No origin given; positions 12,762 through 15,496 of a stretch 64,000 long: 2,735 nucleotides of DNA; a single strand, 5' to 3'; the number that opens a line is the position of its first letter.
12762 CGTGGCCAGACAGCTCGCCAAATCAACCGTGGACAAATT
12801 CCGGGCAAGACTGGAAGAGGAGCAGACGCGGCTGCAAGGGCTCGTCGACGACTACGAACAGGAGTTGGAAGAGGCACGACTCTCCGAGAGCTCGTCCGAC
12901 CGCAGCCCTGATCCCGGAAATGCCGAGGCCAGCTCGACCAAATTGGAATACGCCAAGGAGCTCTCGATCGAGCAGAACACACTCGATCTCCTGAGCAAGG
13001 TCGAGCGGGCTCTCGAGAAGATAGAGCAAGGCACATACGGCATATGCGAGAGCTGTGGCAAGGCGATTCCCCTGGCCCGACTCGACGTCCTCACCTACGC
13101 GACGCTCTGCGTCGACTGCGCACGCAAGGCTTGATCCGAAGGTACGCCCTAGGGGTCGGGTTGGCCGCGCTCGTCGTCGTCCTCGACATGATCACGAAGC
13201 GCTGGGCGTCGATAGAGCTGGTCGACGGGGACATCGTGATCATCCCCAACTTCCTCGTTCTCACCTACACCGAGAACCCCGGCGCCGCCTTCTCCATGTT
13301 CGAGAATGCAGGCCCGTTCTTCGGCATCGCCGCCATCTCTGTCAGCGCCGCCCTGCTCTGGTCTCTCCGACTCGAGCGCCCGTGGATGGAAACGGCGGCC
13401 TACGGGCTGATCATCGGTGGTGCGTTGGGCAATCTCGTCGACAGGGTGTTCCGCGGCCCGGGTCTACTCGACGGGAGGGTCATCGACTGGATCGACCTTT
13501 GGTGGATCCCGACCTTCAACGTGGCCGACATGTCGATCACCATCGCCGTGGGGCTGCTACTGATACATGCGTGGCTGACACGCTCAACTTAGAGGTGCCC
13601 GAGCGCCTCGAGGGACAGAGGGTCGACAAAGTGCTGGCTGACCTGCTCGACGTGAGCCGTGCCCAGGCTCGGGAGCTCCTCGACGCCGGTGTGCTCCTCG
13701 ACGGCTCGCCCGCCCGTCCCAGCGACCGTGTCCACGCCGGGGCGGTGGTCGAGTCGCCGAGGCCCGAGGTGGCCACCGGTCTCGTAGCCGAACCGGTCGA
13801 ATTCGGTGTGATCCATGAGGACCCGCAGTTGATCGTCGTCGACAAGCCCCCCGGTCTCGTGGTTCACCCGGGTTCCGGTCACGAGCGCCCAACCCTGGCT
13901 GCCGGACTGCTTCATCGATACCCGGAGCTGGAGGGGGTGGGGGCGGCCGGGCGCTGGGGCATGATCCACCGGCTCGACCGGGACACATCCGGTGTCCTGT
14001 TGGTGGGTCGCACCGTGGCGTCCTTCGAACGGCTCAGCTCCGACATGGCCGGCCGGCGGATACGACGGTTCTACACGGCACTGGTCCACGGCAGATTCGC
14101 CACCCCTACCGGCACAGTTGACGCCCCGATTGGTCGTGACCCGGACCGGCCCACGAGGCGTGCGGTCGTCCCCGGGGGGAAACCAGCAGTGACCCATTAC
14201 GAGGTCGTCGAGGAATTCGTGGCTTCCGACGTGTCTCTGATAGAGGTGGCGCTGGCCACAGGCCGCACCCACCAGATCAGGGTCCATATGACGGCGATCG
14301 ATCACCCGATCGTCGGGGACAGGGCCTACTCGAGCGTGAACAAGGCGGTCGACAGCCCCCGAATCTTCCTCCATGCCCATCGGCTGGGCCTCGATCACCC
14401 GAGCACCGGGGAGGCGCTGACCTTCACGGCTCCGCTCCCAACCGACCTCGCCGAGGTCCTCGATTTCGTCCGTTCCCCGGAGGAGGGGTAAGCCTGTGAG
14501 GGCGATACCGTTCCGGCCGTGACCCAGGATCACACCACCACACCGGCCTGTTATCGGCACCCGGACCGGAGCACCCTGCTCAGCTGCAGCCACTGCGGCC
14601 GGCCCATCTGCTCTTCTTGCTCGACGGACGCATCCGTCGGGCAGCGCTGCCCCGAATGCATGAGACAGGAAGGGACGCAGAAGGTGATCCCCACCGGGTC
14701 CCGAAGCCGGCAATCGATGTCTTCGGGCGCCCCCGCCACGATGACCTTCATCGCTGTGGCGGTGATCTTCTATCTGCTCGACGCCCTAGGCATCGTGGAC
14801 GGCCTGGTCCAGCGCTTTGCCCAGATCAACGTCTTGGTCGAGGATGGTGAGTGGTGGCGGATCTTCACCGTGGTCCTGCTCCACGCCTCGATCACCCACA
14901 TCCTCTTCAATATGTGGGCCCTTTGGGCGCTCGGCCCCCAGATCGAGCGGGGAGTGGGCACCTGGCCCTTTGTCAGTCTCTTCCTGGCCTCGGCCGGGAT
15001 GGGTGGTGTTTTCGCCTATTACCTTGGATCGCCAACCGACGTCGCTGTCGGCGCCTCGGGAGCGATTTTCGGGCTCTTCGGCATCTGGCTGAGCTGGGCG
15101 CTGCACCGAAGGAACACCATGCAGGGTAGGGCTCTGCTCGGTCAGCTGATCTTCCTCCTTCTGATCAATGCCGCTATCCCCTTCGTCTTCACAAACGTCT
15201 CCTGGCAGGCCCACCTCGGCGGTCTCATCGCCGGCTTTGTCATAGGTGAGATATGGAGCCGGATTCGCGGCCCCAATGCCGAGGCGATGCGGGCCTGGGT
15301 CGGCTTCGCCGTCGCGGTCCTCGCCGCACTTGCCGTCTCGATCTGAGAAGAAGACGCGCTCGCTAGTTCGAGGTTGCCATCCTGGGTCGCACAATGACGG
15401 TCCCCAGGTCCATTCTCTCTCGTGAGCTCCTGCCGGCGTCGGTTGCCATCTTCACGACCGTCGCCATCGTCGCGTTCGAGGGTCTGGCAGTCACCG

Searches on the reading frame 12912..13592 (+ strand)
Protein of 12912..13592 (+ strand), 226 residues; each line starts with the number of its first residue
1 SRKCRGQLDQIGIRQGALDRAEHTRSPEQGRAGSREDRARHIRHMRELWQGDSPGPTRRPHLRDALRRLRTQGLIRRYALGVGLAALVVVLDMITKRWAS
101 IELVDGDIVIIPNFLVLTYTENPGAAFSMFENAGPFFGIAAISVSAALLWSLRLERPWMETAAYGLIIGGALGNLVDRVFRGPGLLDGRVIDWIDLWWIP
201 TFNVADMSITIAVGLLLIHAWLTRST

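Call 24: search_protein_families(library=pfam, proteins=[window:12912-13592:+], max_evalue=0.001)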
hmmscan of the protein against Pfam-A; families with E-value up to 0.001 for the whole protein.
window:12912-13592:+ (226 aa): 1 family
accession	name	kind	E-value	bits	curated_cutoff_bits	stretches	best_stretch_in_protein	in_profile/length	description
PF01252.23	Peptidase_A8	-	6.3e-33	114.4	25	1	84-221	1-141/142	Signal peptidase (SPase) II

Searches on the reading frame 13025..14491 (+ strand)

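Call 24: search_protein_families(library=pfam, proteins=[window:13025-14491:+], max_evalue=0.001)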
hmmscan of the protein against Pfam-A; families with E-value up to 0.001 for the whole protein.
window:13025-14491:+ (488 aa): 2 families
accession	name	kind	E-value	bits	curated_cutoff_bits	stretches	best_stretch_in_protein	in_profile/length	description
PF00849.27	PseudoU_synth_2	-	1.6e-29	103.5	26.8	1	268-423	1-151/152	RNA pseudouridylate synthase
PF01479.30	S4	-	8e-06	25.9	22.8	1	198-242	1-48/48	S4 domain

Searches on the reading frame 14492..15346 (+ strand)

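Call 24: search_protein_families(library=pfam, proteins=[window:14492-15346:+], max_evalue=0.001)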
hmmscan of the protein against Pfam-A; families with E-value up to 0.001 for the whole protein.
window:14492-15346:+ (284 aa): 1 family
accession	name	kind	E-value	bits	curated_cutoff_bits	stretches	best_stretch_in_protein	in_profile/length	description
PF01694.28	Rhomboid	-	3.2e-36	125.1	22.6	1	119-256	2-141/143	Rhomboid domain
